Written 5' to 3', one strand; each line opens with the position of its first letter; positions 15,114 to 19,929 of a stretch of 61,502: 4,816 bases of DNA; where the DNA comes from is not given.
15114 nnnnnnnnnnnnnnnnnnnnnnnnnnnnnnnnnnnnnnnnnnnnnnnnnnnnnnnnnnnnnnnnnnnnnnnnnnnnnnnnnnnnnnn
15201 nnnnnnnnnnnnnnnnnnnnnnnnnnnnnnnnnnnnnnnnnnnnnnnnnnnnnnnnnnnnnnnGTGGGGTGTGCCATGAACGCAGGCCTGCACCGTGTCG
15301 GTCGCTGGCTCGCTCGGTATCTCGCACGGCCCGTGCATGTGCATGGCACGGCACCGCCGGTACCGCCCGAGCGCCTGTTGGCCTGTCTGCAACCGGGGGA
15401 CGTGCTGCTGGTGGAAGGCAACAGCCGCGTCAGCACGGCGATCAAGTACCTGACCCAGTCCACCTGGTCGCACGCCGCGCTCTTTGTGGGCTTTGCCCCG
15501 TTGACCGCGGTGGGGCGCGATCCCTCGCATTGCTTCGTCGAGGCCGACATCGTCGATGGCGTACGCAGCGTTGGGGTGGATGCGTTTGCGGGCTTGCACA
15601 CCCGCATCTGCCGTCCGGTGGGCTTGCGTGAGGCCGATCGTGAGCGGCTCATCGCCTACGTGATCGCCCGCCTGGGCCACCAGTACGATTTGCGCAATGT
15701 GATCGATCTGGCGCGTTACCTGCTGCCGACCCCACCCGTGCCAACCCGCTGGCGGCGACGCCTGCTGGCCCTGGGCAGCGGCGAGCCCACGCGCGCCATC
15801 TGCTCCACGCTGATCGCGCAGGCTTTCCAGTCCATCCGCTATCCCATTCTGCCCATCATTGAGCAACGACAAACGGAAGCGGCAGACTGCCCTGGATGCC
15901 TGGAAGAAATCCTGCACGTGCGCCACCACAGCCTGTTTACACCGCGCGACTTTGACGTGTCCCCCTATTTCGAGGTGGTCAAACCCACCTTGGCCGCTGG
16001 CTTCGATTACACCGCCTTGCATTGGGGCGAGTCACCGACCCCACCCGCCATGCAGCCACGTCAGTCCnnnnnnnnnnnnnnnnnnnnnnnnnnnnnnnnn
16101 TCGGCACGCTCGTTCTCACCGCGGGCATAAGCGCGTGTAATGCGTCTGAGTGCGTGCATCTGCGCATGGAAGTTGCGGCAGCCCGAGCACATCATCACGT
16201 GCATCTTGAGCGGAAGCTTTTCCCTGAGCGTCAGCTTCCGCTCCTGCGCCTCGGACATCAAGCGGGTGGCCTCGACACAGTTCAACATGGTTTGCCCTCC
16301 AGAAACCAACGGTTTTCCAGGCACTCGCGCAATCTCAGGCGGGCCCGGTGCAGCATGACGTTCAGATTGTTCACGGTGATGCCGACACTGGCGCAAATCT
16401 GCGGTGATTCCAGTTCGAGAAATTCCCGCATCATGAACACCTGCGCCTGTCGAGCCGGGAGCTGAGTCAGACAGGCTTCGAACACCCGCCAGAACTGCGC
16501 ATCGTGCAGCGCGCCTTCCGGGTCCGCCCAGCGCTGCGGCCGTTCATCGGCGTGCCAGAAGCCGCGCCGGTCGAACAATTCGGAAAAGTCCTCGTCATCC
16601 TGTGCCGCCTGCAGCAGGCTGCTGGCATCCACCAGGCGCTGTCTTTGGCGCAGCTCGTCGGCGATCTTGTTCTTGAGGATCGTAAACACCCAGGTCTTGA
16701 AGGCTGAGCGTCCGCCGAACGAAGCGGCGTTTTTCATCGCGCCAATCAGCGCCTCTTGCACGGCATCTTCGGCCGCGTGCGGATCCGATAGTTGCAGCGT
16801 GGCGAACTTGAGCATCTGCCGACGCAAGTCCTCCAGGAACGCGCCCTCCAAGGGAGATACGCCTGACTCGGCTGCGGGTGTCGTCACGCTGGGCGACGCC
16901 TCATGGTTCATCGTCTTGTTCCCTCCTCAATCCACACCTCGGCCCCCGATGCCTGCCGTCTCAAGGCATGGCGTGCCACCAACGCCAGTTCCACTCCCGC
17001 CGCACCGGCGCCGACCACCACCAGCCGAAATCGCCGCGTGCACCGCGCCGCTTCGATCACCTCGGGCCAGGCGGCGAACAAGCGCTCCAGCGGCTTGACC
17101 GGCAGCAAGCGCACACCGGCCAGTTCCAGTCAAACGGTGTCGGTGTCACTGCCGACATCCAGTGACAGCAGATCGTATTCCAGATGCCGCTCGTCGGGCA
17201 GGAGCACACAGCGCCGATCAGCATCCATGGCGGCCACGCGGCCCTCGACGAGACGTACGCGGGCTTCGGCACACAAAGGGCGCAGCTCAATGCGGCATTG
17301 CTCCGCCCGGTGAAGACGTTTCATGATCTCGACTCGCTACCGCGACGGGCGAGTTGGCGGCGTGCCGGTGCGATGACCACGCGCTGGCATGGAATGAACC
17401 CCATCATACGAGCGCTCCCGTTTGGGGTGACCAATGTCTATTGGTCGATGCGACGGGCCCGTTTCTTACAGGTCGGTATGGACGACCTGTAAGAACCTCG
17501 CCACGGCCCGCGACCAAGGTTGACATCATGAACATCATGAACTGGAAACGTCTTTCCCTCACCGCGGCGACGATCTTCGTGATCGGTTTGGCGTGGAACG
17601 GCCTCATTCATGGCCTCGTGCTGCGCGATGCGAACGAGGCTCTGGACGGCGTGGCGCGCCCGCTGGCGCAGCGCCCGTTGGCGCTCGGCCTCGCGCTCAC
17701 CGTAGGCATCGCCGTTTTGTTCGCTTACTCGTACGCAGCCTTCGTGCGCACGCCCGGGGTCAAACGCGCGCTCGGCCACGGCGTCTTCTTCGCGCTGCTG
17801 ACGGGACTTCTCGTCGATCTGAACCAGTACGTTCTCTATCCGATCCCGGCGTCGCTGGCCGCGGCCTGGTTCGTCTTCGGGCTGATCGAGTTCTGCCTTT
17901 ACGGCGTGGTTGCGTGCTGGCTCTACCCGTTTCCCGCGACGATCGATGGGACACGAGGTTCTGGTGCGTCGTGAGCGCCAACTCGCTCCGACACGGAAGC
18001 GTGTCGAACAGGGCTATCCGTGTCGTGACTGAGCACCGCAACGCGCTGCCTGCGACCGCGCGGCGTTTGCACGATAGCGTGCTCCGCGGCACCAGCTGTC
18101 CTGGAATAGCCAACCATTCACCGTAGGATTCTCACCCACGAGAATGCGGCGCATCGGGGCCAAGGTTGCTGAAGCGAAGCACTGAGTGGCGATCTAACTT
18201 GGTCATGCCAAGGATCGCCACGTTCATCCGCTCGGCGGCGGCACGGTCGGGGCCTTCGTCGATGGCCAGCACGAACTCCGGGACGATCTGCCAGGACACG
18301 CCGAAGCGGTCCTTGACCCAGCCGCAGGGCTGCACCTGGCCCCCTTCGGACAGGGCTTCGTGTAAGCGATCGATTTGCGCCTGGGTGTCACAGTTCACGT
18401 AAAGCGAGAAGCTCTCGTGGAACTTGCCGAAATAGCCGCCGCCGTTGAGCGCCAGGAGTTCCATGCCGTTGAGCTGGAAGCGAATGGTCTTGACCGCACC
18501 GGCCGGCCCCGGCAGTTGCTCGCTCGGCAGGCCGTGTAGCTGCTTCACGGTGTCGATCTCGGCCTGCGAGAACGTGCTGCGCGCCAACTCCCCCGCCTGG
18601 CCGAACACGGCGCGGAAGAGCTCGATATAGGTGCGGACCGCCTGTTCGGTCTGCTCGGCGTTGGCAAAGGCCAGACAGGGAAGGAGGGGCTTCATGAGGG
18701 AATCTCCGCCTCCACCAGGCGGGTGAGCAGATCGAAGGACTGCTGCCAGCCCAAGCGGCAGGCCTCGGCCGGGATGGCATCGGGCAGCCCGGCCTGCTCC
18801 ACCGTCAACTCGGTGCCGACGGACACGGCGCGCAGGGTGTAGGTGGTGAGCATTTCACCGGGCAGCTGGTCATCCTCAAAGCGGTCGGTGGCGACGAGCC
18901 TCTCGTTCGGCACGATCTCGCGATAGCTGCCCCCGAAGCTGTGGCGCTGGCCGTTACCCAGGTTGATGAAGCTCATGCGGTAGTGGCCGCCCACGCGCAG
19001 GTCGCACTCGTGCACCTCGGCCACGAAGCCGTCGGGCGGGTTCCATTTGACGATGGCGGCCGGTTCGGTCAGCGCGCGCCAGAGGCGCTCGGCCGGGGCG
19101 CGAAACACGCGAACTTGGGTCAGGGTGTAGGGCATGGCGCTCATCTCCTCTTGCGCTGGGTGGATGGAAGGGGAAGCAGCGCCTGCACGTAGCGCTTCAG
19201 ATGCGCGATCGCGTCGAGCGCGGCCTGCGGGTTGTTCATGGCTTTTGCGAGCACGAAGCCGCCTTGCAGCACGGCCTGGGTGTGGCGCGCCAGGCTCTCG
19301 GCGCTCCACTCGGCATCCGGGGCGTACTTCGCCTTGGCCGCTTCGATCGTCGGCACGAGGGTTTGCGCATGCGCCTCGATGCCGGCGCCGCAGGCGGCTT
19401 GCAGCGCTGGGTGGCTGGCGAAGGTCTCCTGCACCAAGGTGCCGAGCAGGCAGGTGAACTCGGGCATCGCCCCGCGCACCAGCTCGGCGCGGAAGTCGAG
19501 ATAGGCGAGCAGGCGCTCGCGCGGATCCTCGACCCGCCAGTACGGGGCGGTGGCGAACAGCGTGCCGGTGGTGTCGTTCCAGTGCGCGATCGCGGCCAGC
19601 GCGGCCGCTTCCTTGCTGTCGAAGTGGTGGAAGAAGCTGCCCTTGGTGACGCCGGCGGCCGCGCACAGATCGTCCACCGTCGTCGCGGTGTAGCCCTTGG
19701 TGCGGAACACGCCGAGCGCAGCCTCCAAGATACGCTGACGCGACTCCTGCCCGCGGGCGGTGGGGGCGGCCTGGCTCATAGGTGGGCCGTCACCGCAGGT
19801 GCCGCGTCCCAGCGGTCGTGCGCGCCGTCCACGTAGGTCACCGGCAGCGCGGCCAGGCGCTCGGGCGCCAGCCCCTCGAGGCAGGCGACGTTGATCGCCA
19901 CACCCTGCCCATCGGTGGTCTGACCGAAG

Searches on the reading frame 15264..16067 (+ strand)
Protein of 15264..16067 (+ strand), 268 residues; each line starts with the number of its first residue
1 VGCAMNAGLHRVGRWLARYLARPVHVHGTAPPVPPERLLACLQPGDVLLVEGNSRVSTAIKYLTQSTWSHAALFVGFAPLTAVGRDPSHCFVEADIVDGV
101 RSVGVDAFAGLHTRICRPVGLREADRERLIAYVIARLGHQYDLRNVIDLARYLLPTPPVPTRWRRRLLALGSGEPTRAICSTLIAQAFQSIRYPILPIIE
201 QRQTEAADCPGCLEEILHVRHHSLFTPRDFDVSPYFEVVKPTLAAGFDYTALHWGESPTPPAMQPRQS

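Call 3: search_protein_families(library=pfam, proteins=[window:15264-16067:+], max_evalue=0.01)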
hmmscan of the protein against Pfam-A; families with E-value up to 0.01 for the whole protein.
window:15264-16067:+ (268 aa): 1 family
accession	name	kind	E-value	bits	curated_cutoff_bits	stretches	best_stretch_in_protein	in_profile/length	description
PF05708.18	Peptidase_C92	-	1.5e-07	32.1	27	1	42-144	2-99/166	Permuted papain-like amidase enzyme, YaeF/YiiX, C92 family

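Call 6: search_protein_families(library=ncbifam, proteins=[window:15264-16067:+], max_evalue=0.001)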
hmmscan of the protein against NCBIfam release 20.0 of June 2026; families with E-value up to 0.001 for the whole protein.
window:15264-16067:+ (268 aa): 0 families

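Call 64: search_protein_families(library=ncbifam, proteins=[window:15276-16067:+], max_evalue=0.00001)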
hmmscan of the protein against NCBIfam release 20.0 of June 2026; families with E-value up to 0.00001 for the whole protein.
window:15276-16067:+ (264 aa): 0 families

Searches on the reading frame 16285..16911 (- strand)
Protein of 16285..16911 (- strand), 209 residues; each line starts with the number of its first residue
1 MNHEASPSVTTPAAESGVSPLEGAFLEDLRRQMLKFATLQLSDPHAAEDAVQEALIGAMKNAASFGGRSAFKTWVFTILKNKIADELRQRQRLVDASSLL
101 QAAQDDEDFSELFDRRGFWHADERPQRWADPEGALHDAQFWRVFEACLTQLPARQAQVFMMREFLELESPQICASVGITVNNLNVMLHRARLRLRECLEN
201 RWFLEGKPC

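Call 3: search_protein_families(library=pfam, proteins=[window:16285-16911:-], max_evalue=0.01)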
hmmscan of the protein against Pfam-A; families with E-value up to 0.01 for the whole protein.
window:16285-16911:- (209 aa): 2 families
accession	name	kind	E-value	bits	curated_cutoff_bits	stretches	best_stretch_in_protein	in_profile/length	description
PF04542.20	Sigma70_r2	-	1.5e-16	60.3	24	1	27-92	3-70/71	Sigma-70 region 2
PF08281.18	Sigma70_r4_2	-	8.9e-13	48.1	25.7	1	144-194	4-54/54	Sigma-70, region 4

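Call 6: search_protein_families(library=ncbifam, proteins=[window:16285-16911:-], max_evalue=0.001)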
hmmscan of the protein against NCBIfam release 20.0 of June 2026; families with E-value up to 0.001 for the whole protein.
window:16285-16911:- (209 aa): 74 families (the best 25 are shown)
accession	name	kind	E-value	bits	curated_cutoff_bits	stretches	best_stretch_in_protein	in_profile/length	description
NF009196.0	PRK12544.1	equivalog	1.4e-95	318.6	287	1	22-207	20-205/208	RNA polymerase factor sigma-70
TIGR02943.1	Sig70_famx1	hypoth_equivalog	8.7e-73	244.1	162.2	1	23-205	5-186/188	RNA polymerase sigma-70 factor, TIGR02943 family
NF009182.0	PRK12530.1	subfamily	8.9e-71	237.3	264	1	25-205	14-191/193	RNA polymerase sigma factor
NF008892.0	PRK11924.2-1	equivalog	1.8e-70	236.7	291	1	21-205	17-200/203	RNA polymerase sigma factor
NF009184.0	PRK12532.1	equivalog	2.2e-70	236.5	276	1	18-205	3-191/195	RNA polymerase sigma factor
NF009173.0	PRK12520.1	equivalog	6.2e-60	202.2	255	1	25-205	7-186/191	RNA polymerase sigma factor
NF009197.0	PRK12545.1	equivalog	1.7e-56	191.2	336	1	23-201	11-190/201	RNA polymerase factor sigma-70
TIGR02937.1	sigma70-ECF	superfamily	6.6e-27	94.2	42.9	1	24-198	5-165/165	sigma-70 family RNA polymerase sigma factor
NF006089.0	PRK08241.1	subfamily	9.7e-23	80.8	240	1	24-196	26-202/343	RNA polymerase subunit sigma-70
NF058625.1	sigma_PG0214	equivalog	1.3e-22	80.3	130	2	129-200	92-163/170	GFO_1088 family ECF-type sigma factor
NF006550.0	PRK09047.1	equivalog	1e-20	74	173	1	24-201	16-190/194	RNA polymerase sigma factor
NF008888.0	PRK11922.1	equivalog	2.7e-20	73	204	1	31-200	41-198/231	RNA polymerase sigma factor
NF009166.1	PRK12513.1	equivalog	9.9e-20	71.1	206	1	30-199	32-187/193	RNA polymerase sigma factor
TIGR02989.1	Sig-70_gvs1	subfamily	2.1e-18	66.7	124.55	1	25-198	6-158/158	RNA polymerase sigma-70 factor, Rhodopirellula/Verrucomicrobium family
TIGR02985.1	Sig70_bacteroi1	subfamily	6.6e-18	65.5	126.4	1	27-197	8-161/162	RNA polymerase sigma-70 factor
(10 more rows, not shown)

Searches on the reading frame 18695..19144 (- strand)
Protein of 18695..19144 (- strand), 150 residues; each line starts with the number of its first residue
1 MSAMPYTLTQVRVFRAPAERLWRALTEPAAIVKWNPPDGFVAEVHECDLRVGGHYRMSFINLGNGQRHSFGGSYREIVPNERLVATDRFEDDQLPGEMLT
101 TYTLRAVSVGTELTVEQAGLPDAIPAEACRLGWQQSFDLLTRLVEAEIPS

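Call 15: search_protein_families(library=pfam, proteins=[window:18695-19144:-], max_evalue=0.001)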
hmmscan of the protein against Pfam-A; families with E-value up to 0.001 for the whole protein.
window:18695-19144:- (150 aa): 2 families
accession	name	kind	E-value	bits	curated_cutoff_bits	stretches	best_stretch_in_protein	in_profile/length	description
PF08327.17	AHSA1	-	3.3e-31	108.6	22.1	1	15-145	1-125/125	Activator of Hsp90 ATPase homolog 1-like protein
PF10604.15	Polyketide_cyc2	-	9.1e-05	23.2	27.4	1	7-139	3-110/142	Polyketide cyclase / dehydrase and lipid transport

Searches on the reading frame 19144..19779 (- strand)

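Call 15: search_protein_families(library=pfam, proteins=[window:19144-19779:-], max_evalue=0.001)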
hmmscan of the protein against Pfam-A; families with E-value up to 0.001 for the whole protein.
window:19144-19779:- (212 aa): 3 families
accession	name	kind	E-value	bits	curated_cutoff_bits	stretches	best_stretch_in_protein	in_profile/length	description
PF00440.29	TetR_N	-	5.5e-16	58.5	24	1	17-58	1-42/47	Bacterial regulatory proteins, tetR family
PF16925.10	TetR_C_13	-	1e-06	29.5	27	1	88-193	3-108/109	Tetracyclin repressor-like, C-terminal domain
PF21993.1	TetR_C_13_2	-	2.4e-05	25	27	1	86-190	1-99/103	Transcriptional regulator LmrA/YxaF-like, C-terminal domain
